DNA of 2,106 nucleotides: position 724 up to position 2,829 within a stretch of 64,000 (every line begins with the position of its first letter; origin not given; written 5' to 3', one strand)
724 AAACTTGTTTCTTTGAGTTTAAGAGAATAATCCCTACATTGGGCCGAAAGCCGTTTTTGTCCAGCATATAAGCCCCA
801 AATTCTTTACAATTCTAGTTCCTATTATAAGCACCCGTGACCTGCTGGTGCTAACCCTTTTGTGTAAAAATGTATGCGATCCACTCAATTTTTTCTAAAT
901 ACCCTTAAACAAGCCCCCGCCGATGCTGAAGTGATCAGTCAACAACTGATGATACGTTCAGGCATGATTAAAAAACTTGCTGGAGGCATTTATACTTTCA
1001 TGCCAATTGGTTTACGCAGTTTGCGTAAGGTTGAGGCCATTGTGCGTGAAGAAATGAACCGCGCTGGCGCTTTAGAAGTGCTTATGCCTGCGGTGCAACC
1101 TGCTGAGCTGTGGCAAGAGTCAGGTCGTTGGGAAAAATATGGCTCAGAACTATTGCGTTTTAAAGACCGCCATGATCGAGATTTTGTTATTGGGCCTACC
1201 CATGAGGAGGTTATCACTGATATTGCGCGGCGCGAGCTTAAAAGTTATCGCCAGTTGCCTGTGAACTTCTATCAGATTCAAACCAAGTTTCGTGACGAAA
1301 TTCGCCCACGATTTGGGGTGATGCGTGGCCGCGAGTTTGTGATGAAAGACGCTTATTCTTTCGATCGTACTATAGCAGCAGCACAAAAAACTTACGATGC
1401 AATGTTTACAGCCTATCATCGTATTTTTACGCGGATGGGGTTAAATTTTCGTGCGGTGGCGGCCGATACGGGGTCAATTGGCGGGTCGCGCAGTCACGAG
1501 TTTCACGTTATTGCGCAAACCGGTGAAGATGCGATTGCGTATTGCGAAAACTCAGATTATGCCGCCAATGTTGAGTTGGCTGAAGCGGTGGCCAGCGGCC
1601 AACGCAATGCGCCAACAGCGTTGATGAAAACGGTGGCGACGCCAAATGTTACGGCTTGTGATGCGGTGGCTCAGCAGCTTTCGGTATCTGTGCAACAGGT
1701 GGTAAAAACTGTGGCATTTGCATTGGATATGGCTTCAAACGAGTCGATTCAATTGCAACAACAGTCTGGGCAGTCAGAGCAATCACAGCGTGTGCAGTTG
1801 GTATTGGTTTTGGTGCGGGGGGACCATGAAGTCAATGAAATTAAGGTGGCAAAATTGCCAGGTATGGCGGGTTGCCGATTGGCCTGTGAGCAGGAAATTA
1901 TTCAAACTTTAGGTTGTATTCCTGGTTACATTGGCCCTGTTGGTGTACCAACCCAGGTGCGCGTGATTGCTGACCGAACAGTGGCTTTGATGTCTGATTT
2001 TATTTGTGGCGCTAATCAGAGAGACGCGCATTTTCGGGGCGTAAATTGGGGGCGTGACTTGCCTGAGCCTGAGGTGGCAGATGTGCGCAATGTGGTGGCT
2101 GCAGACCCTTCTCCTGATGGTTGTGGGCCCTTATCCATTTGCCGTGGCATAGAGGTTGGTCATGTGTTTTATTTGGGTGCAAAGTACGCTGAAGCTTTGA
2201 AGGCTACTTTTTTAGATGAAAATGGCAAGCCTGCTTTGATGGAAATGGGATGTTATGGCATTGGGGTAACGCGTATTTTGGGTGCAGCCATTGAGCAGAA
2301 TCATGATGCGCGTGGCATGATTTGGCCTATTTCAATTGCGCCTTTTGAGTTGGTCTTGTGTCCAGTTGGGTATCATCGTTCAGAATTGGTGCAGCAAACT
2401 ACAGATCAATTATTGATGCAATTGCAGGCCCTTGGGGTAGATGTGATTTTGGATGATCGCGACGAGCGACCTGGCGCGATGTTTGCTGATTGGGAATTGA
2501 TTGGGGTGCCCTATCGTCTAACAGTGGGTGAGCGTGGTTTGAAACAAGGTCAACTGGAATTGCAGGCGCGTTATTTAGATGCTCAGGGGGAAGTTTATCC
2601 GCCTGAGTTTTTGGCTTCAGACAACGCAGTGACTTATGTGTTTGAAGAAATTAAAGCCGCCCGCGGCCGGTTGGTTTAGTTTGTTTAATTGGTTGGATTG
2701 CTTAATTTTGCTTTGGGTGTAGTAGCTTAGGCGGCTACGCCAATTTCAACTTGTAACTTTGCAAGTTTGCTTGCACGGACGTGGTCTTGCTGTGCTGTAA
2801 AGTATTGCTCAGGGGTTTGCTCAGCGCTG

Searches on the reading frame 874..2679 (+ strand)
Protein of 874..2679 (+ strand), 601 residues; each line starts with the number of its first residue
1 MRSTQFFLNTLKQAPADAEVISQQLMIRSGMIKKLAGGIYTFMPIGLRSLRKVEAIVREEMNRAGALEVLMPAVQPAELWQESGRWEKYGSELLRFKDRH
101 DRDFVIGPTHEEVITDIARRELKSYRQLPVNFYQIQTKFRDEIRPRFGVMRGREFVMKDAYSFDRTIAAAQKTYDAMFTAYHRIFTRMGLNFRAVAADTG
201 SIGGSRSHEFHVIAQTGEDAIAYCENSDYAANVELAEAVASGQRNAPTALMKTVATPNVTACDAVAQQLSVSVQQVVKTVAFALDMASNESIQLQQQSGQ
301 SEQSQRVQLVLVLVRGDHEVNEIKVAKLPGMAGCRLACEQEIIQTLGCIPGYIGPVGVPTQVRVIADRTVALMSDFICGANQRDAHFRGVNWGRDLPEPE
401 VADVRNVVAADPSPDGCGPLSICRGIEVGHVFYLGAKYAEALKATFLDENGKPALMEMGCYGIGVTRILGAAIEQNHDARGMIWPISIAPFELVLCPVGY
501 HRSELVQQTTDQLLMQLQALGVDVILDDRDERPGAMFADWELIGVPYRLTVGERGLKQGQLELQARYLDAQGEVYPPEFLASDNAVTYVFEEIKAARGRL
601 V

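Call 3: search_protein_families(library=pfam, proteins=[window:874-2679:+], max_evalue=10)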
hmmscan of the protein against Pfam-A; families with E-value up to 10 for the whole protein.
window:874-2679:+ (601 aa): 3 families
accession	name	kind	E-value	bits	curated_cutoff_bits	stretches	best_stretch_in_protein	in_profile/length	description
PF00587.30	tRNA-synt_2b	-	9e-32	111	29.3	1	95-476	2-179/179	tRNA synthetase class II core domain (G, H, P, S and T)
PF04073.20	tRNA_edit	-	3.6e-25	88.9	25.5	1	256-395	1-122/123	Aminoacyl-tRNA editing domain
PF03129.25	HGTP_anticodon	-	3e-15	56.6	21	1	494-575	3-83/94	Anticodon binding domain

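Call 13: find_related_loci(query=window:874-2679:+, collection=genome_contigs, flank=10000)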
Query window:874-2679:+ (601 aa) in genome_contigs; peptide patterns used: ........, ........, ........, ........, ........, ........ (x = any residue, [..] = any of these).
600 stretches matched a pattern (row limit reached: there are more); 600 encode a relative of the query (tblastn E <= 1e-3); the best 80 are kept; 80 distinct loci.
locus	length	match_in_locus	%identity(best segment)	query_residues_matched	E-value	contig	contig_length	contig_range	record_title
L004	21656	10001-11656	72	1-566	0e+0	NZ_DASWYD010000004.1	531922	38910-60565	MAG: Limnobacter sp. isolate SMAG_U3702 k141_276979, whole genome shotgun sequence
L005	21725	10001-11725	64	1-596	0e+0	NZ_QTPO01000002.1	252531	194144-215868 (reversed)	Burkholderia sp. Bp9143 BURSP-Bp9143-2809P1S1-EN-PRI-2017-064-DW_S40_207, whole genome shotgun sequence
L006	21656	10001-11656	67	1-566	0e+0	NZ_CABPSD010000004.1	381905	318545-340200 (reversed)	Pandoraea morbifera strain LMG 31116, whole genome shotgun sequence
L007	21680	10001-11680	65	1-576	0e+0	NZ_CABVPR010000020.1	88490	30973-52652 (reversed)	Burkholderia dolosa strain LMG 18943, whole genome shotgun sequence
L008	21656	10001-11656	66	1-566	0e+0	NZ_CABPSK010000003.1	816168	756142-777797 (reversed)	Pandoraea pneumonica strain LMG 31114, whole genome shotgun sequence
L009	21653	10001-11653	66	1-566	0e+0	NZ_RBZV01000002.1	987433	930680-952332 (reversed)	Trinickia fusca strain 7MK8-2 scaffold2, whole genome shotgun sequence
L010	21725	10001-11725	64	1-596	0e+0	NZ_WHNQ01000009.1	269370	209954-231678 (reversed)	Paraburkholderia atlantica strain CNPSo 3155 scaffold_8, whole genome shotgun sequence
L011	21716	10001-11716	63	1-593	0e+0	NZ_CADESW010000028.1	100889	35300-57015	Burkholderia stagnalis strain LMG 28156, whole genome shotgun sequence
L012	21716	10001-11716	63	1-593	0e+0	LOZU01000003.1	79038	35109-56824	Burkholderia pyrrocinia strain MSMB1755 MSMB1755_101, whole genome shotgun sequence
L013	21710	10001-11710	63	1-585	0e+0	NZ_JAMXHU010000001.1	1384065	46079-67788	Ralstonia mojiangensis strain 21MJYT02-10 Scaffold1, whole genome shotgun sequence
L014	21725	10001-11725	62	1-596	0e+0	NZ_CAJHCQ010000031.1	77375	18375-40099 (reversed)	Paraburkholderia hiiakae strain LMG 27952 isolate LMG 27952, whole genome shotgun sequence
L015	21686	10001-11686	65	1-571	0e+0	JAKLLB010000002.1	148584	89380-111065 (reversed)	MAG: Aquabacterium sp. isolate MAG.93 MAG.93-NODE_2_length_148584_cov_44.037938, whole genome shotgun sequence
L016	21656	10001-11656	65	1-566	0e+0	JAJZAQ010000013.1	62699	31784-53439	MAG: Proteobacteria bacterium isolate HSP1.bin20 NODE_239_length_62699_cov_2.192227, whole genome shotgun sequence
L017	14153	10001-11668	64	1-566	0e+0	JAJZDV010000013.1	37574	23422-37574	MAG: Proteobacteria bacterium isolate JA6.bin13 NODE_651_length_37574_cov_10.133923, whole genome shotgun sequence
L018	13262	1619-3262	65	1-566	0e+0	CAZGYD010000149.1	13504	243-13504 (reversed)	MAG TPA_asm: uncultured Rhodocyclaceae bacterium isolate binchicken_co23_177 genome assembly, contig: k141_316199, whole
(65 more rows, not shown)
